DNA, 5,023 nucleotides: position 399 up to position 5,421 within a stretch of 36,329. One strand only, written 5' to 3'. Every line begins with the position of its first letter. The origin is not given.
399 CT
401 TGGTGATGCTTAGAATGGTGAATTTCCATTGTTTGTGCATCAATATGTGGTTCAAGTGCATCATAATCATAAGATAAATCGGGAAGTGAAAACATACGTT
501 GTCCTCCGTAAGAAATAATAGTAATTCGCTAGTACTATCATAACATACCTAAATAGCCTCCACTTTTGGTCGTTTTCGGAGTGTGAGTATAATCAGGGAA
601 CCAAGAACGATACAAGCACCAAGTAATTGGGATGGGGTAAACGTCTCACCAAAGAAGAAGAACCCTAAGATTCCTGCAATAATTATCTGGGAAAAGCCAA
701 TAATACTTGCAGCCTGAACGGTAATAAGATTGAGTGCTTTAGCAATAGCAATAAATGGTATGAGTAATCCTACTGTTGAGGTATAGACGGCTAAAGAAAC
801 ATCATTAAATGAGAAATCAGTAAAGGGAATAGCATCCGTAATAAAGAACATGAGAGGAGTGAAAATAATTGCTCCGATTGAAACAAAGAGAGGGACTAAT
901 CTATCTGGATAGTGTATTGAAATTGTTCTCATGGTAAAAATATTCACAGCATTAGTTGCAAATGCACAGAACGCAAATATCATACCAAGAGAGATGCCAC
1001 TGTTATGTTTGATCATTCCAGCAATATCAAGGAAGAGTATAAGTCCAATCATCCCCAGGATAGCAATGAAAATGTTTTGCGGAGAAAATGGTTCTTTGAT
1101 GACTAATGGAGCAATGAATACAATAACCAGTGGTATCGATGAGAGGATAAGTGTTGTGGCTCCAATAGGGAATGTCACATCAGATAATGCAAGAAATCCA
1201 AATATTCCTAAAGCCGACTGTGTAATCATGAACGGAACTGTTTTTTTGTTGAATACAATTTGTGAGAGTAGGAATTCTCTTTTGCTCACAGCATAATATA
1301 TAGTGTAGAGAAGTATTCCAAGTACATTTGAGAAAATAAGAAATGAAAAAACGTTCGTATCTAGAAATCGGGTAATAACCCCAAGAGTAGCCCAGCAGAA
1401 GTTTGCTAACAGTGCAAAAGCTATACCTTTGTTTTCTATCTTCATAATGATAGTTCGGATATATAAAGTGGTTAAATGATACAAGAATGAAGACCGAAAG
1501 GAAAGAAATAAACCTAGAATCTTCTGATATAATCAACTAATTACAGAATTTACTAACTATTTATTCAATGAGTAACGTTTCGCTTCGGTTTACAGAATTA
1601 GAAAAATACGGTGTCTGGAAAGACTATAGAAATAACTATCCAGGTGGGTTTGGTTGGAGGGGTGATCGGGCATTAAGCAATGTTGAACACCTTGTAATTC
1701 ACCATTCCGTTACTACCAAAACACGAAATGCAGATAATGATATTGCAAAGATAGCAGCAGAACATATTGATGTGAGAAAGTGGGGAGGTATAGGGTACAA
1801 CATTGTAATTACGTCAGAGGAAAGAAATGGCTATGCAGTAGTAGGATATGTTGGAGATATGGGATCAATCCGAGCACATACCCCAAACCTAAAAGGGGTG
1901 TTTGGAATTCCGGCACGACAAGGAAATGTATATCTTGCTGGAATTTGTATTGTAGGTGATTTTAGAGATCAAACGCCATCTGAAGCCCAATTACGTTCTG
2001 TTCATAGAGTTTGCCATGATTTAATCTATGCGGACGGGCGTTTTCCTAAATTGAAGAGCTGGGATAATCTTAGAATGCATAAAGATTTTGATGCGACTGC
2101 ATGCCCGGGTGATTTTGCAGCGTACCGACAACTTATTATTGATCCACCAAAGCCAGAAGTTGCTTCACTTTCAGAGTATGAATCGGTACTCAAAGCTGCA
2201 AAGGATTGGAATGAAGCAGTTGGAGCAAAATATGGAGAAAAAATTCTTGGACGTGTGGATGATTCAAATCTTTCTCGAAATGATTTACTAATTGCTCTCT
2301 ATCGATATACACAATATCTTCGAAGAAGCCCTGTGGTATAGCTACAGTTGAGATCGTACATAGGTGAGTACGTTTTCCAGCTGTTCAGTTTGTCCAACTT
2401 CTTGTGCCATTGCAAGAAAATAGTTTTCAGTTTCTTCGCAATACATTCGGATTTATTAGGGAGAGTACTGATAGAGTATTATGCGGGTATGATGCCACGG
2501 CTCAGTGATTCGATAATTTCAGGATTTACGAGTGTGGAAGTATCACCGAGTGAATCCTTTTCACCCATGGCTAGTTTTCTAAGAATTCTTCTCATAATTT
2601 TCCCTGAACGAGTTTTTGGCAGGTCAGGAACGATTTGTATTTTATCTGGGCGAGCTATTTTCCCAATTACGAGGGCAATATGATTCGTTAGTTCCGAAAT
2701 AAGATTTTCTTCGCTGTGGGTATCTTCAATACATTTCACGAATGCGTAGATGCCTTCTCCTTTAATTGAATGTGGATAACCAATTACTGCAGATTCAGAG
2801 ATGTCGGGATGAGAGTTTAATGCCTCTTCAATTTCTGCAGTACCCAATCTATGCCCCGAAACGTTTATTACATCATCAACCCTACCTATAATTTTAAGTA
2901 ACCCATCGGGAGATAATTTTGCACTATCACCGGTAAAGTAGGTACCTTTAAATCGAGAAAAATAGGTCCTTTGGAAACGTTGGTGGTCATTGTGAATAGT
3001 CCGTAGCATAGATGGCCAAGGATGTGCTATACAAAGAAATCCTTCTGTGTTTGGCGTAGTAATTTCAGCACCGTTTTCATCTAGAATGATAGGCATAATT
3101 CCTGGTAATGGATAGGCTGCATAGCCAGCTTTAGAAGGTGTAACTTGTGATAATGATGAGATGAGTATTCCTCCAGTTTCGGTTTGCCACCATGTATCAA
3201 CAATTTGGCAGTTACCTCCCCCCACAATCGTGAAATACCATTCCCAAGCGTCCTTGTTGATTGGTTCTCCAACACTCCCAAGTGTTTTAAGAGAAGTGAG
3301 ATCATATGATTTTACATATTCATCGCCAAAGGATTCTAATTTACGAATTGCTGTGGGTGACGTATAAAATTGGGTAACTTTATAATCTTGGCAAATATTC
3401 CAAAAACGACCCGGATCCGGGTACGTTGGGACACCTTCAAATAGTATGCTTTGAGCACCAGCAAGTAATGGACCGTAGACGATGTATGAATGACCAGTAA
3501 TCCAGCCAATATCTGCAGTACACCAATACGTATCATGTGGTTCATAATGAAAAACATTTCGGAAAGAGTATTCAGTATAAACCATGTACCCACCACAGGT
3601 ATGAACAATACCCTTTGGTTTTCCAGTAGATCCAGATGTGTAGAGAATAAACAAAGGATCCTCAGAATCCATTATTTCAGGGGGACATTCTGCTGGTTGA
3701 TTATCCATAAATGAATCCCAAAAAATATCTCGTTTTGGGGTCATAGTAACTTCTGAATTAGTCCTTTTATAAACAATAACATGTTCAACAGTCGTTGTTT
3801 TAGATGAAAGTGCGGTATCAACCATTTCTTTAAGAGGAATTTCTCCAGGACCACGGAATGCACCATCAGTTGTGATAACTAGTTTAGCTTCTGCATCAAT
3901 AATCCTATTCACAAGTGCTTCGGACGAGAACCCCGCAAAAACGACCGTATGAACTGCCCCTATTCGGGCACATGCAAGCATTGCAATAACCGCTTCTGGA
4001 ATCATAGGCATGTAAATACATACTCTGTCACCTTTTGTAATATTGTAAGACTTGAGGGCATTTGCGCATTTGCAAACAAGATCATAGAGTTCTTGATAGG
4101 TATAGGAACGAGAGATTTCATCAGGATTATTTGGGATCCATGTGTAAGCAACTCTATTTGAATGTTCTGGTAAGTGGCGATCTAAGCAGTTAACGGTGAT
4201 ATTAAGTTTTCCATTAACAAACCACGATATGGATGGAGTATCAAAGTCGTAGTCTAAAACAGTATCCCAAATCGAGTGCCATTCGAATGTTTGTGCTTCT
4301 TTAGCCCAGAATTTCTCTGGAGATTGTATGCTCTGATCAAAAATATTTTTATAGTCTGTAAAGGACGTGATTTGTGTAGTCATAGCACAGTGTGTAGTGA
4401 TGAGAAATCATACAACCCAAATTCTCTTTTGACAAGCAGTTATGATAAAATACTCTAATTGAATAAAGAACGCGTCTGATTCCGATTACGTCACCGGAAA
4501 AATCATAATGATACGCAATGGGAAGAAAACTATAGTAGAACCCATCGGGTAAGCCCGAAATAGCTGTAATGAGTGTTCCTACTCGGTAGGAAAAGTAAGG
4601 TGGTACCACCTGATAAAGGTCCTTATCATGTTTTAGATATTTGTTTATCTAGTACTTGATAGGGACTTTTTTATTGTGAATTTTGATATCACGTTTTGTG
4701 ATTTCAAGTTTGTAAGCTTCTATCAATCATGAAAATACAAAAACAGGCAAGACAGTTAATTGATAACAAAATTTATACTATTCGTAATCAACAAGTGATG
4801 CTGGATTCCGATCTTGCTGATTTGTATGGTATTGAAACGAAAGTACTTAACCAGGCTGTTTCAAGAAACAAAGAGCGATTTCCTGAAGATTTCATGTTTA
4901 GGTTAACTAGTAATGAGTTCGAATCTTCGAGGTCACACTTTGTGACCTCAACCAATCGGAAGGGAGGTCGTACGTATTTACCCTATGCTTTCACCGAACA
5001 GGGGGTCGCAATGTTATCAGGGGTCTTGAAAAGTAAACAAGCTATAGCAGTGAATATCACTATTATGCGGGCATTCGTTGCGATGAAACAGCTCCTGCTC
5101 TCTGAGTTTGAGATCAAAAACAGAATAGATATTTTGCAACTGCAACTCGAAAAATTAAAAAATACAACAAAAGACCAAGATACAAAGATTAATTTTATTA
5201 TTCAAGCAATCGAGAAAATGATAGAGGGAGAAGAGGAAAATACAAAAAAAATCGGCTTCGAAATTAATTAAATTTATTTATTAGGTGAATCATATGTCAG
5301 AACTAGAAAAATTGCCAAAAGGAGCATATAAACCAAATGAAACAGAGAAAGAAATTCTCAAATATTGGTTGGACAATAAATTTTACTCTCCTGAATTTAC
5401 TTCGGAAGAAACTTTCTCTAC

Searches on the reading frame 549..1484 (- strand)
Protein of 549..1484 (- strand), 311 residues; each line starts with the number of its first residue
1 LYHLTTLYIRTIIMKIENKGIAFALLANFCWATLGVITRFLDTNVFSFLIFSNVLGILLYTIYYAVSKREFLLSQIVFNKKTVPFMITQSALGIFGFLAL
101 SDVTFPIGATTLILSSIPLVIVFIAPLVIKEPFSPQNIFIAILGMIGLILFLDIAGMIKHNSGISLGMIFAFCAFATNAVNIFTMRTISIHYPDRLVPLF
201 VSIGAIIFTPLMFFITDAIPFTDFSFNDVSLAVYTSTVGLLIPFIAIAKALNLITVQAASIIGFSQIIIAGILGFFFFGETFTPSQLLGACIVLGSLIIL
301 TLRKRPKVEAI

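Call 9: search_protein_families(library=pfam, proteins=[window:549-1484:-], max_evalue=0.001)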
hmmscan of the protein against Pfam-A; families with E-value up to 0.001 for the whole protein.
window:549-1484:- (311 aa): 1 family
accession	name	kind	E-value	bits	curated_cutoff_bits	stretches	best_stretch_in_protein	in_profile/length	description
PF00892.27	EamA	-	9.5e-20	71.7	28.2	2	166-301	2-134/135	EamA-like transporter family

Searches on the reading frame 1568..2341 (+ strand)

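Call 9: search_protein_families(library=pfam, proteins=[window:1568-2341:+], max_evalue=0.001)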
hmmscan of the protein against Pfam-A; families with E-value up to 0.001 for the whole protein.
window:1568-2341:+ (257 aa): 1 family
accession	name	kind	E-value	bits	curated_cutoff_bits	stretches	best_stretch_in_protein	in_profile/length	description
PF01510.30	Amidase_2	-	2.9e-11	44.2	26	1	38-182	4-131/131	N-acetylmuramoyl-L-alanine amidase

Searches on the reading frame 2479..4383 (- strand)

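Call 9: search_protein_families(library=pfam, proteins=[window:2479-4383:-], max_evalue=0.001)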
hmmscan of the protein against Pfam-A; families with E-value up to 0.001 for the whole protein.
window:2479-4383:- (634 aa): 3 families
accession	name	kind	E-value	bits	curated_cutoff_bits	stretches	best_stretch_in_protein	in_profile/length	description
PF00501.34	AMP-binding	-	2.8e-84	283.6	29.9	1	68-456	2-378/384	AMP-binding enzyme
PF13193.12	AMP-binding_C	-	3.9e-22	79.4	24.5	1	517-595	1-76/76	AMP-binding enzyme C-terminal domain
PF16177.11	ACAS_N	-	2.6e-18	66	27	1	11-66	1-55/55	Acetyl-coenzyme A synthetase N-terminus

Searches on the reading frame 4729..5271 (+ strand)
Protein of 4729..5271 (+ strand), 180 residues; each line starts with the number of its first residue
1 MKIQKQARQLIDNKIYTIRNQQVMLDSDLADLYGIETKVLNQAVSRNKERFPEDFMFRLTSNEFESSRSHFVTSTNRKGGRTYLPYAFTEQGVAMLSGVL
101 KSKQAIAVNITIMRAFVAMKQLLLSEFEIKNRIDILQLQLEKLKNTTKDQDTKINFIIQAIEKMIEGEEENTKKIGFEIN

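Call 9: search_protein_families(library=pfam, proteins=[window:4729-5271:+], max_evalue=0.001)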
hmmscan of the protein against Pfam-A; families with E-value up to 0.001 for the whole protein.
window:4729-5271:+ (180 aa): 2 families
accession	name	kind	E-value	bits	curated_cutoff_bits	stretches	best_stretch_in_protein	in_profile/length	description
PF10543.14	ORF6N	-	2.5e-37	127.5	27.8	1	13-99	1-86/86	ORF6N domain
PF09669.15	Phage_pRha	-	0.00074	20.5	29.9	0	30-121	7-91/91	Phage regulatory protein Rha (Phage_pRha)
